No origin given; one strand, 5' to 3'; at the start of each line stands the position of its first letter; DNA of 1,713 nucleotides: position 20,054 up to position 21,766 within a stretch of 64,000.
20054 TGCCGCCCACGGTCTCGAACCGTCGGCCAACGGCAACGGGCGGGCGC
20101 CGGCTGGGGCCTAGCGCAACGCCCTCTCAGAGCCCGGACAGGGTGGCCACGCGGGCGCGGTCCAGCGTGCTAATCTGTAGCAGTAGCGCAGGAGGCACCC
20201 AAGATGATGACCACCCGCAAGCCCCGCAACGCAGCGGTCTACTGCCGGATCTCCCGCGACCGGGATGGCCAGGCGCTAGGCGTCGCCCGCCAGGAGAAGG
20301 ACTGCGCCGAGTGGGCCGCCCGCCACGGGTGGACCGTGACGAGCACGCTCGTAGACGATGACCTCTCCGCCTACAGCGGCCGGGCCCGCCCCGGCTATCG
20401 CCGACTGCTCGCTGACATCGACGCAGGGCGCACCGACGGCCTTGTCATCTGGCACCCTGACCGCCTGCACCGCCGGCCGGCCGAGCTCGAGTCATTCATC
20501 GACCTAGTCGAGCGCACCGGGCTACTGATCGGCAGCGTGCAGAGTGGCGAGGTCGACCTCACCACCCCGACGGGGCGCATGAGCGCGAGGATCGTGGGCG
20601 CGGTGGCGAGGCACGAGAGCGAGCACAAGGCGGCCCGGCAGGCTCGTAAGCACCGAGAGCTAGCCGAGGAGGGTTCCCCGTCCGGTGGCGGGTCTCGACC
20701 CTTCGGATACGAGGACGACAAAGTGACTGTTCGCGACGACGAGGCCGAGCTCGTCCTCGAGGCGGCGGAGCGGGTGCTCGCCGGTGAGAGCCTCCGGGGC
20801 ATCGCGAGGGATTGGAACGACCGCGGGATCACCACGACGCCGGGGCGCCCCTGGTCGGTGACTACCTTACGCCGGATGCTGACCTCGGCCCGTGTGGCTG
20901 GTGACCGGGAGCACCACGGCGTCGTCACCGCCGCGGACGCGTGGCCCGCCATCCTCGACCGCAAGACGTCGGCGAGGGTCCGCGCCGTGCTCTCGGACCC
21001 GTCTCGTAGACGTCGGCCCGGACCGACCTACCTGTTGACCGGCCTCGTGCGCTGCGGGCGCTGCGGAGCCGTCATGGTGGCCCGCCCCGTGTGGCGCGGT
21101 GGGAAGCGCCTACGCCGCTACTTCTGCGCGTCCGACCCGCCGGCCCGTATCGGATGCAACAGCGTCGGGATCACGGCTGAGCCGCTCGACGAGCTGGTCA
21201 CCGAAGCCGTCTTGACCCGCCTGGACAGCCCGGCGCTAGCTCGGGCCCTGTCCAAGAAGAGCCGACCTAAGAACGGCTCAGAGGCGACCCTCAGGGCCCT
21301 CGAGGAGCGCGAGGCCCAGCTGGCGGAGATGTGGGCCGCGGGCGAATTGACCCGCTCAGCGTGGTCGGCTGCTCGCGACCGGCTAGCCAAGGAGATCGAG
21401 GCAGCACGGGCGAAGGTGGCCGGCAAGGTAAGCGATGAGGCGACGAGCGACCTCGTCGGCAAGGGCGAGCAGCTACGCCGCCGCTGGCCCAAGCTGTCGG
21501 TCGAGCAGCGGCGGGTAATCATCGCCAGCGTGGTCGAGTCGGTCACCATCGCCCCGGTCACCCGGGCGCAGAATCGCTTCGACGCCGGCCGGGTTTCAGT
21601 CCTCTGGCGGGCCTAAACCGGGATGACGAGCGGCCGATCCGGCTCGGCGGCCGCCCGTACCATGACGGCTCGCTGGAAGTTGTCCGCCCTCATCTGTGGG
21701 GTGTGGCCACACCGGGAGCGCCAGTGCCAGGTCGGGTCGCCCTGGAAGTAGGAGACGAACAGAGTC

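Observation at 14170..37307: Two related serine-recombinase elements stacked in the 3' end of one acyl-CoA dehydrogenase gene, with the target's 3' end present three times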

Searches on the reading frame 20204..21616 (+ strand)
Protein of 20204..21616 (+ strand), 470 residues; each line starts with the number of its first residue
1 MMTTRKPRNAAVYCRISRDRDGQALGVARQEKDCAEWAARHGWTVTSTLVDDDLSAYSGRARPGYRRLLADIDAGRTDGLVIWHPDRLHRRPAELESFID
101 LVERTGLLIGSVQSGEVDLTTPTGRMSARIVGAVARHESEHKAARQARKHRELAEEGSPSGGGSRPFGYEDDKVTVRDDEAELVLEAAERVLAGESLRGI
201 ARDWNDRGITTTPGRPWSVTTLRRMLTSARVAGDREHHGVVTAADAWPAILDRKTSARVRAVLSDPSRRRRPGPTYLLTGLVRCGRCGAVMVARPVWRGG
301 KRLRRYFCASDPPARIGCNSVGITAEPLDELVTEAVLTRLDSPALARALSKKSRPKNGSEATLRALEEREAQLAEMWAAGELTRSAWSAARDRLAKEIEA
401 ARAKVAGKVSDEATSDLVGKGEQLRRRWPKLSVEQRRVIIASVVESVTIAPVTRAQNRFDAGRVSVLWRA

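Call 11: search_protein_families(library=pfam, proteins=[window:20204-21616:+], max_evalue=0.01)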
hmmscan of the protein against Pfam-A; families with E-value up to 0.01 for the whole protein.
window:20204-21616:+ (470 aa): 3 families
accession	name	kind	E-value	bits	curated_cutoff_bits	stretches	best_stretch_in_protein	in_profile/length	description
PF00239.26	Resolvase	-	3.7e-29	102.1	23.3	1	10-157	1-143/145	Resolvase, N terminal domain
PF07508.19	Recombinase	-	2.2e-13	50.7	21.1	1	179-264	2-100/102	Recombinase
PF13408.12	Zn_ribbon_recom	-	3.1e-11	43.9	25.3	1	277-336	1-57/58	Recombinase zinc beta ribbon domain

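Call 20: find_homologous_proteins(query=window:20204-21616:+, max_evalue=1e-30)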
Query window:20204-21616:+ (470 aa): 2237 proteins with E <= 1e-30 among 8000 candidates; the best 120 are listed.
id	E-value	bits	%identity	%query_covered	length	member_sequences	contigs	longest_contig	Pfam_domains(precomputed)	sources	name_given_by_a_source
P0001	7.2e-179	613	61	99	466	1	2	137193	PF07508.20,PF00239.27,PF13408.13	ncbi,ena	-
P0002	1.4e-169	583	59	99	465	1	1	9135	PF07508.20,PF00239.27,PF13408.13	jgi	jgi:DNA invertase Pin-like site-specific DNA recombinase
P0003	8.3e-163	560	58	99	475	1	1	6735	PF07508.20,PF00239.27,PF13408.13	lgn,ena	-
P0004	4.1e-161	555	57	99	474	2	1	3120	PF07508.20,PF00239.27,PF13408.13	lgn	-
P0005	3.2e-160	552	56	98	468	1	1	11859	PF07508.20,PF00239.27,PF13408.13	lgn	-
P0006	5.6e-160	551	56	100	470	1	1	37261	PF07508.20,PF00239.27,PF13408.13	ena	-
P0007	1.3e-157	543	56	100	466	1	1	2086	PF07508.20,PF00239.27,PF13408.13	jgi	jgi:DNA invertase Pin-like site-specific DNA recombinase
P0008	1.9e-156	539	56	99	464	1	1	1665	PF07508.20,PF00239.27,PF13408.13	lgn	-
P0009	1.7e-153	530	56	99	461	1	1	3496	PF07508.20,PF00239.27,PF13408.13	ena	-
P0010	4.5e-152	525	54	99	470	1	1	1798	PF07508.20,PF00239.27,PF13408.13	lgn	-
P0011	4.6e-152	525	56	99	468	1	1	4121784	PF07508.20,PF00239.27,PF13408.13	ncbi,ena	-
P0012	3.1e-150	519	53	100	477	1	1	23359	PF07508.20,PF00239.27,PF13408.13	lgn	-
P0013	5.5e-149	515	54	100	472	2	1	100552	PF07508.20,PF00239.27,PF13408.13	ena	-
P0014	6.6e-149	515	54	100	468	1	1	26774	PF07508.20,PF00239.27,PF13408.13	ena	-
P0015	7.8e-149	514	54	98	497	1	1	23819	PF07508.20,PF00239.27,PF13408.13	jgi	jgi:site-specific DNA recombinase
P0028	1.1e-138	481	75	62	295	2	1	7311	PF07508.20,PF13408.13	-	-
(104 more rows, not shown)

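Call 21: find_encoding_contigs(protein=P0001, flank=10000, max_places=3)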
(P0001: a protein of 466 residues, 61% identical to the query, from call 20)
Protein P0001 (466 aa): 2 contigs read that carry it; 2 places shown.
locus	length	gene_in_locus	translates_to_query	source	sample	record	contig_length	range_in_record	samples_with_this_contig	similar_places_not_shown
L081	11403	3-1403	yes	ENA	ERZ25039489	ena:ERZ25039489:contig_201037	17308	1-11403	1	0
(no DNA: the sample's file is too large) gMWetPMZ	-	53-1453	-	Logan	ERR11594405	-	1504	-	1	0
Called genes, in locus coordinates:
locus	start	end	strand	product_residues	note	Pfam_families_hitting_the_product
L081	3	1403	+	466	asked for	PF00239:Resolvase, PF07508:Recombinase, PF13408:Zn_ribbon_recom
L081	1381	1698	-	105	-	PF02467:Whib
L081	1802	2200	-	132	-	PF28078:GvpU-like (weak)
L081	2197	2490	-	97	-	-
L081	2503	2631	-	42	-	-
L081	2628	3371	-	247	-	-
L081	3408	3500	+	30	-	-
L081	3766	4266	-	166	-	PF14230:DUF4333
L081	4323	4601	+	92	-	-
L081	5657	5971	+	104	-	-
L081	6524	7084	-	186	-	-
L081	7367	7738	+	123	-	PF02467:Whib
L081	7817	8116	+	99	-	-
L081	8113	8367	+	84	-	-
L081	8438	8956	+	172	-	-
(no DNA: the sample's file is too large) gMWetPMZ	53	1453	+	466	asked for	PF00239:Resolvase, PF07508:Recombinase, PF13408:Zn_ribbon_recom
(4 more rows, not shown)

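Call 22: find_encoding_contigs(protein=P0006, flank=10000, max_places=3)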
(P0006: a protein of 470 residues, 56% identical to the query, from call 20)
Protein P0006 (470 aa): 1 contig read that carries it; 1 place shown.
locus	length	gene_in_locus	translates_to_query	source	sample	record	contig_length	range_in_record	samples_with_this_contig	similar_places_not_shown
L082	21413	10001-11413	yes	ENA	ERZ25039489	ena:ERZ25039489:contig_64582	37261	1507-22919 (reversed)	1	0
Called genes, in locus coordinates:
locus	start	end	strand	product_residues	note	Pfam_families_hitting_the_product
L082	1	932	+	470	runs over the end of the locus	PF10009:DUF2252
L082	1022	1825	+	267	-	PF00230:MIP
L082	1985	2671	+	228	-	-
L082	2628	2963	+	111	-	-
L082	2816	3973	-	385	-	PF00496:SBP_bac_5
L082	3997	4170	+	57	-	-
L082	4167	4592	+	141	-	-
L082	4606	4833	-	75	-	-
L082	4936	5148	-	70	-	-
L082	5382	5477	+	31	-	-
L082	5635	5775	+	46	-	-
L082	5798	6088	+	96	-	-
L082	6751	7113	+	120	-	-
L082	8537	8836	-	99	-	-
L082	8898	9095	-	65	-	-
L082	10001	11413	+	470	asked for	PF00239:Resolvase, PF07508:Recombinase, PF13408:Zn_ribbon_recom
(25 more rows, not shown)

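Call 23: find_encoding_contigs(protein=P0011, flank=10000, max_places=3)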
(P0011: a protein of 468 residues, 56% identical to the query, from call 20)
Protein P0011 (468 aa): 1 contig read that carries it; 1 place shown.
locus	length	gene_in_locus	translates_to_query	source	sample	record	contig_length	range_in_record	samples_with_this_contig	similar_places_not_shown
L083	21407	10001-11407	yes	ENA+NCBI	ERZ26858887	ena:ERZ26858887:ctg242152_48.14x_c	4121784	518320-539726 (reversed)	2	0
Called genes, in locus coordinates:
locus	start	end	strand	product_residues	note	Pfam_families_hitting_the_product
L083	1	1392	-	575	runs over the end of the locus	PF00324:AA_permease, PF13520:AA_permease_2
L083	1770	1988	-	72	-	-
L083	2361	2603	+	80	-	-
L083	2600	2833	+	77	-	-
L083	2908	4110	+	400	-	PF03448:MgtE_N, PF00571:CBS (weak)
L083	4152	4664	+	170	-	PF06210:DUF1003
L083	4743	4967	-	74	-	-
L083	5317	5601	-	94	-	-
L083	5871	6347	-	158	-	-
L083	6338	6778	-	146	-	-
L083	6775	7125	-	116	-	-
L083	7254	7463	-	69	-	-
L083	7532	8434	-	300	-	PF00482:T2SSF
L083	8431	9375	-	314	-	-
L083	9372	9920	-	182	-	PF00437:T2SSE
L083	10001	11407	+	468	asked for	PF00239:Resolvase, PF07508:Recombinase, PF13408:Zn_ribbon_recom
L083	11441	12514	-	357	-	-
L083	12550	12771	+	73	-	PF12728:HTH_17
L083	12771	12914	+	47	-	-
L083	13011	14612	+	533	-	PF00270:DEAD, PF04851:ResIII, PF00271:Helicase_C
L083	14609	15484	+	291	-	-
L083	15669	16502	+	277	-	PF09250:Prim-Pol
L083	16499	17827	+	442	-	PF08706:D5_N, PF19263:DUF5906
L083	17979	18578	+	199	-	-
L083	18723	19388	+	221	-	PF00239:Resolvase, PF07508:Recombinase (faint)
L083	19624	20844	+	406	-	PF03237:Terminase_6N, PF17289:Terminase_6C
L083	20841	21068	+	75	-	-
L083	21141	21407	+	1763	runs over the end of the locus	-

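Call 28: search_protein_families(library=pfam, proteins=[L083:9372-9920:-, L083:11441-12514:-], max_evalue=0.01)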
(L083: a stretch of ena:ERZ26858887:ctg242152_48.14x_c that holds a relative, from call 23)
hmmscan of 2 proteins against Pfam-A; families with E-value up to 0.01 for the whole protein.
L083:9372-9920:- (182 aa): 1 family
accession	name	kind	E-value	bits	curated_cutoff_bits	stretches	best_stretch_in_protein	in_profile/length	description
PF00437.27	T2SSE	-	2.7e-14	53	24.9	1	9-77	194-263/370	Type II/IV secretion system protein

L083:11441-12514:- (357 aa): 0 families

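Call 34: find_related_loci(query=A1, collection=metagenome_contigs, flank=10000)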
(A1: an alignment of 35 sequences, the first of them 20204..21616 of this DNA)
Query A1 (470 aa) in metagenome_contigs; peptide patterns used: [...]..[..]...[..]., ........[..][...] (x = any residue, [..] = any of these).
600 stretches matched a pattern (row limit reached: there are more); 529 encode a relative of the query (tblastn E <= 1e-3); the best 80 are kept; 80 distinct loci.
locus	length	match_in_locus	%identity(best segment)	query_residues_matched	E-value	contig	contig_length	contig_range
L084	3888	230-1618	51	9-469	8e-142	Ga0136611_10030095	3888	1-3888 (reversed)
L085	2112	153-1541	50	9-469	5e-143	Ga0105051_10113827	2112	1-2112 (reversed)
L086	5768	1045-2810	48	9-469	7e-133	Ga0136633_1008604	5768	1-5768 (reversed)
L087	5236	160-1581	48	1-469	2e-133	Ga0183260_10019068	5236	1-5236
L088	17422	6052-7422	49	12-469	2e-131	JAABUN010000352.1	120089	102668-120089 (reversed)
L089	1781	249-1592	51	10-465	4e-141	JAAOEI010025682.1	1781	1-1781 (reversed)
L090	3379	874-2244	50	8-470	4e-135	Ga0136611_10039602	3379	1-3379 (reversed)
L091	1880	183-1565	51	10-470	1e-138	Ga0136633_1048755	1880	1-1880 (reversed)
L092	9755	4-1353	50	19-469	1e-128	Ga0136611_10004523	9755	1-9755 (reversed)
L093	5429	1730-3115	48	8-469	6e-129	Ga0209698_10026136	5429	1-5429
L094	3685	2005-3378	48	10-469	5e-130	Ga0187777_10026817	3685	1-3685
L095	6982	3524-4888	50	9-469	1e-126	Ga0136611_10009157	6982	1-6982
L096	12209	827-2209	49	8-470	1e-126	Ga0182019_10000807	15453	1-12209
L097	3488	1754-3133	45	10-469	1e-129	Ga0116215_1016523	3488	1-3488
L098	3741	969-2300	50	7-454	5e-129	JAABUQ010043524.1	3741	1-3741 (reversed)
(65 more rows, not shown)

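Call 47: find_encoding_contigs(protein=P0002, flank=10000, max_places=2)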
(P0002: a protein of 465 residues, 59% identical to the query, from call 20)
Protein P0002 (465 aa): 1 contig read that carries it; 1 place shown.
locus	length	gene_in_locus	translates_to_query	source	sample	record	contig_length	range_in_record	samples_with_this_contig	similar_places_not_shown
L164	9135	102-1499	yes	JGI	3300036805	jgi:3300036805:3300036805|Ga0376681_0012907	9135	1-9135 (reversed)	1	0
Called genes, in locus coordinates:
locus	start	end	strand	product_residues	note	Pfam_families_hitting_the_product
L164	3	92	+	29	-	?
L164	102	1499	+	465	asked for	PF00239:Resolvase, PF07508:Recombinase, PF13408:Zn_ribbon_recom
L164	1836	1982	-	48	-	-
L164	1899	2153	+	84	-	-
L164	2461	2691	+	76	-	PF12728:HTH_17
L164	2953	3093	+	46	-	-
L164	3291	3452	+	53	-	-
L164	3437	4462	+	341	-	PF09250:Prim-Pol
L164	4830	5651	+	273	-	PF13481:AAA_25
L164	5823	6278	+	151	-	-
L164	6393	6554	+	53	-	-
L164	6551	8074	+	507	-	PF03237:Terminase_6N (weak), PF17289:Terminase_6C (weak)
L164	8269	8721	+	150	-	-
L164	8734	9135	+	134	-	?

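Call 48: find_encoding_contigs(protein=P0003, flank=10000, max_places=2)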
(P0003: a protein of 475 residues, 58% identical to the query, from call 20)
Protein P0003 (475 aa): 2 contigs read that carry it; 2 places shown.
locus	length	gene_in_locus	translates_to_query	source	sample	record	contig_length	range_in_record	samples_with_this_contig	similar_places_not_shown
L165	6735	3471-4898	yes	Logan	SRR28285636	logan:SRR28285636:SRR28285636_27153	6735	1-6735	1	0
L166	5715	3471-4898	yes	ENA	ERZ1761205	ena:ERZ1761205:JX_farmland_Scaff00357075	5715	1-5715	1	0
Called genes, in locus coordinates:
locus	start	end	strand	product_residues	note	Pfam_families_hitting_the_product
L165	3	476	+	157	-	?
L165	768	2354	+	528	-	PF05731:TROVE, PF25045:vWA_Ro60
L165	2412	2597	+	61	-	-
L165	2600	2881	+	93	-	-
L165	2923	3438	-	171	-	PF01844:HNH, PF14279:HNH_5 (weak)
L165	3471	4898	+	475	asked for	PF00239:Resolvase, PF07508:Recombinase, PF13408:Zn_ribbon_recom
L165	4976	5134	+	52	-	-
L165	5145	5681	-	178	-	-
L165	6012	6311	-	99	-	PF01381:HTH_3 (weak), PF13560:HTH_31 (weak)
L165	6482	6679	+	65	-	PF13744:HTH_37 (weak), PF13560:HTH_31 (weak), PF01381:HTH_3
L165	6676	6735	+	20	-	?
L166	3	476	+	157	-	?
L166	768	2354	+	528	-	PF05731:TROVE, PF25045:vWA_Ro60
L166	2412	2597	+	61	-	-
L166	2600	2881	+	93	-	-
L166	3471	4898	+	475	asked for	PF00239:Resolvase, PF07508:Recombinase, PF13408:Zn_ribbon_recom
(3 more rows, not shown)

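Call 49: find_encoding_contigs(protein=P0005, flank=10000, max_places=2)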
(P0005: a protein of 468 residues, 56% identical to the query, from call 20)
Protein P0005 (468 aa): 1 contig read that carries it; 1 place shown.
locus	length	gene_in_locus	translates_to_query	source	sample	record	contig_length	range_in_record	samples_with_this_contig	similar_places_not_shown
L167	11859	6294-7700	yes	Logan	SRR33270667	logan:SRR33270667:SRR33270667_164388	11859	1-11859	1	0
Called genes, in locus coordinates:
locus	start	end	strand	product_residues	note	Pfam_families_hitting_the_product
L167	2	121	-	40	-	?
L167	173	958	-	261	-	-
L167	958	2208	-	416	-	-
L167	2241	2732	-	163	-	-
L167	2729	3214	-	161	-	-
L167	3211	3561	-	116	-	-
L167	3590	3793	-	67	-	-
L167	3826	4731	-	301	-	PF00482:T2SSF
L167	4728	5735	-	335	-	-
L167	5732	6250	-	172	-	PF00437:T2SSE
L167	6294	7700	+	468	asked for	PF00239:Resolvase, PF07508:Recombinase, PF13408:Zn_ribbon_recom (weak)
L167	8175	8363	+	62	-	PF12728:HTH_17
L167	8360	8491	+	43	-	-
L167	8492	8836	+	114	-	-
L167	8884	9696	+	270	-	-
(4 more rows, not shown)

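Call 64: find_related_loci(query=A1, collection=viral_contigs, flank=10000)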
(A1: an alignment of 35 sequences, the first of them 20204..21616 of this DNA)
Query A1 (470 aa) in viral_contigs; peptide patterns used: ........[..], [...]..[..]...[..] (x = any residue, [..] = any of these).
61 stretches matched a pattern; 43 encode a relative of the query (tblastn E <= 1e-3); 42 distinct loci.
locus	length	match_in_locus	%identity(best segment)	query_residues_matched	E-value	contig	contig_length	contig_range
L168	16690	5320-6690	49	12-469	2e-131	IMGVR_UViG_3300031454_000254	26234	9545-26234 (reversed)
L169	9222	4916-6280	47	9-470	1e-121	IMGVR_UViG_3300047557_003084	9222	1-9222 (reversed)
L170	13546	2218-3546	51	10-469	4e-117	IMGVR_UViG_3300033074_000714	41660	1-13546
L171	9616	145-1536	45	10-470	8e-110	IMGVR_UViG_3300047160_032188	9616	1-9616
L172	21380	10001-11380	41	9-469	3e-106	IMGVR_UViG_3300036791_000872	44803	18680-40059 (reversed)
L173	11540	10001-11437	44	2-469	7e-105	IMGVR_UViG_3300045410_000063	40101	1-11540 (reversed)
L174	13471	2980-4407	42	2-469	2e-103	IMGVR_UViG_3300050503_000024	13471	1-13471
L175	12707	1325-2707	44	9-468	1e-101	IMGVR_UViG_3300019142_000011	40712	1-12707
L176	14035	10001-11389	43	2-469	1e-101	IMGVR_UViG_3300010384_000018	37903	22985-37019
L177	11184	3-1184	48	67-468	2e-96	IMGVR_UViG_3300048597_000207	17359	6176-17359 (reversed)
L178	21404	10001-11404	42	2-469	4e-87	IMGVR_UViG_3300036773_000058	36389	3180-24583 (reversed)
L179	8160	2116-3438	39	10-468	4e-86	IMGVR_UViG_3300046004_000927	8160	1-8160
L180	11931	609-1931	39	10-468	4e-86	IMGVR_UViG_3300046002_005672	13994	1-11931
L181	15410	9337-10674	39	8-469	3e-85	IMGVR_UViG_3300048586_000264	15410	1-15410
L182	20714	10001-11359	40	12-469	2e-83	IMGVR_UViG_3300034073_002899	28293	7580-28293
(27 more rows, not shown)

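Call 68: search_dna_similar(query=window:20204-21616:+, collection=phages, mode=protein, max_rows=15)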
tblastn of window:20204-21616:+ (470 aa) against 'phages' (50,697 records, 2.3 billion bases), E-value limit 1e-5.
Records with a match: 898; places in all: 907; records where one place covers at least 80% of the query: 192.
Best place of each record, by identity: <60% 898.
By first word of the organism name: Mycobacterium 386; Streptomyces 98; Streptococcus 94; Gordonia 85; Arthrobacter 43; Staphylococcus 32; Bacteriophage 28; Microbacterium 11; Mycolicibacterium 11; Lactococcus 11; and 33 more.
By host as written in the record: Mycobacterium smegmatis mc2 155 288; Gordonia terrae 3612 73; - 59; Mycobacterium smegmatis mc#155 43; Arthrobacter globiformis B-2979 23; Streptomyces griseus ATCC 10137 20; Mycobacterium smegmatis mc2155 18; Streptomyces xanthochromogenes NRRL B-5410 14; and 187 more.
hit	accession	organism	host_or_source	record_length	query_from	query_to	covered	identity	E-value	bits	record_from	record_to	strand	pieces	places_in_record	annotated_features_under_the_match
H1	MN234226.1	Mycobacterium phage Curiosium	Mycobacterium smegmatis mc2 155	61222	3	466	99%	34.3%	8e-36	147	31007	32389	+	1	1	43: serine integrase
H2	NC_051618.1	Mycobacterium phage Curiosium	Mycobacterium smegmatis mc2 155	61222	3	466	99%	34.3%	8e-36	147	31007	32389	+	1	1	43: integrase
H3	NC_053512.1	Mycobacterium phage Kumao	Mycobacterium smegmatis mc2 155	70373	10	466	97%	34.8%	5e-59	215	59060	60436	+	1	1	96: integrase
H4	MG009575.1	Mycobacterium phage Kumao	Mycobacterium smegmatis mc2 155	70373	10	466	97%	34.8%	5e-59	215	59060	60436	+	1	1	96: integrase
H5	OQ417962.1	Mycobacterium phage prophiT49-2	Mycobacterium abscessus T49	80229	10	453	94%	35.5%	2e-58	214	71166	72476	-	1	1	146: serine integrase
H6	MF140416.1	Mycobacterium phage LastHope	Mycobacterium smegmatis mc2 155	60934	4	464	98%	34.2%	8e-40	159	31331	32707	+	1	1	43: serine integrase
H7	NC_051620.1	Mycobacterium phage LastHope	Mycobacterium smegmatis mc2 155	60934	4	464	98%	34.2%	8e-40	159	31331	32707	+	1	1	43: integrase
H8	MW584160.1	Mycobacterium phage prophi86-1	Mycobacterium abscessus GD86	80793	10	453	94%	35.3%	5e-58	212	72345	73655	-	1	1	150: serine integrase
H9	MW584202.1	Mycobacterium phage prophiGD54-2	Mycobacterium abscessus GD54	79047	11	449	93%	35.5%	2e-60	219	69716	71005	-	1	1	134: serine integrase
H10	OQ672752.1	Streptomyces phage phiScoe56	Streptomyces coelicolor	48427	8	470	99%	32.7%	4e-38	154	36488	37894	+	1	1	serine integrase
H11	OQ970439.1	Streptomyces phage Verabelle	Streptomyces coelicolor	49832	8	449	94%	34.0%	3e-45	175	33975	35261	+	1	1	integrase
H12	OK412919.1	Streptomyces phage Pablito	Streptomyces lividans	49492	10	469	98%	32.4%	5e-45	174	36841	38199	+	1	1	recombinase, serine integrase type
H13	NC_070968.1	Streptomyces phage Pablito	Streptomyces lividans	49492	10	469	98%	32.4%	5e-45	174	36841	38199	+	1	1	recombinase, serine integrase type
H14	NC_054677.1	Streptomyces phage Alsaber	Streptomyces azureus NRRL B-2655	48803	8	457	96%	32.1%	2e-38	155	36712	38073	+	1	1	integrase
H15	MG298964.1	Streptomyces phage Alsaber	Streptomyces azureus NRRL B-2655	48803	8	457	96%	32.1%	2e-38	155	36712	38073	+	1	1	serine integrase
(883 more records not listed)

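Call 69: search_solved_structures(query=window:20204-21616:+, max_evalue=0.001)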
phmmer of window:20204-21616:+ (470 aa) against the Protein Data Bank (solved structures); distinct sequences matched with E-value up to 0.001: 5.
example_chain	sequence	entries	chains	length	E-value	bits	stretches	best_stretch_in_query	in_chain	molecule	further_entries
9iu2_A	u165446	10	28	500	9.7e-14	54.1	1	10-342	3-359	Integrase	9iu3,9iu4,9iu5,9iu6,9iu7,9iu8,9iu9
2mhc_A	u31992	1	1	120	4.2e-07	32.3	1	5-95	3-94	TnpX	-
3uj3_X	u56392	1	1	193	1.5e-05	27.1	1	51-141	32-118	DNA-invertase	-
4m6f_A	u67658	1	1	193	1.6e-05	27.1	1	51-141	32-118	DNA-invertase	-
3bvp_A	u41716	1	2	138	6.1e-05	25.1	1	8-139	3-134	TP901-1 Integrase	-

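Call 70: find_encoding_contigs(protein=window:20204-21616:+, flank=10000, max_places=10)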
Protein window:20204-21616:+ (470 aa): no gene with exactly this product is on record in the collection.

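Call 72: find_encoding_contigs(protein=P0028, flank=10000, max_places=10)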
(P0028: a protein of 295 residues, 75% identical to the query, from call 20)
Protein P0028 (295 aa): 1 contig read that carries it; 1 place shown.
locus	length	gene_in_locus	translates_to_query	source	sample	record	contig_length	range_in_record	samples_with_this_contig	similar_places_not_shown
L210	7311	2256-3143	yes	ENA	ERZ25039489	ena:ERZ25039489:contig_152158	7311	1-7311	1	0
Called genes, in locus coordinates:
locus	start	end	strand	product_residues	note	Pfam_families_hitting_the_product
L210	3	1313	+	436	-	?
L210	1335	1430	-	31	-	-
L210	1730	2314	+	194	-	PF00239:Resolvase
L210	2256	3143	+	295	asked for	PF07508:Recombinase, PF13408:Zn_ribbon_recom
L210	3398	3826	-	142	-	-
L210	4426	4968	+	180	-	-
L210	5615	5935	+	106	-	PF08734:GYD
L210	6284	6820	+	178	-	-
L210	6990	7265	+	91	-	-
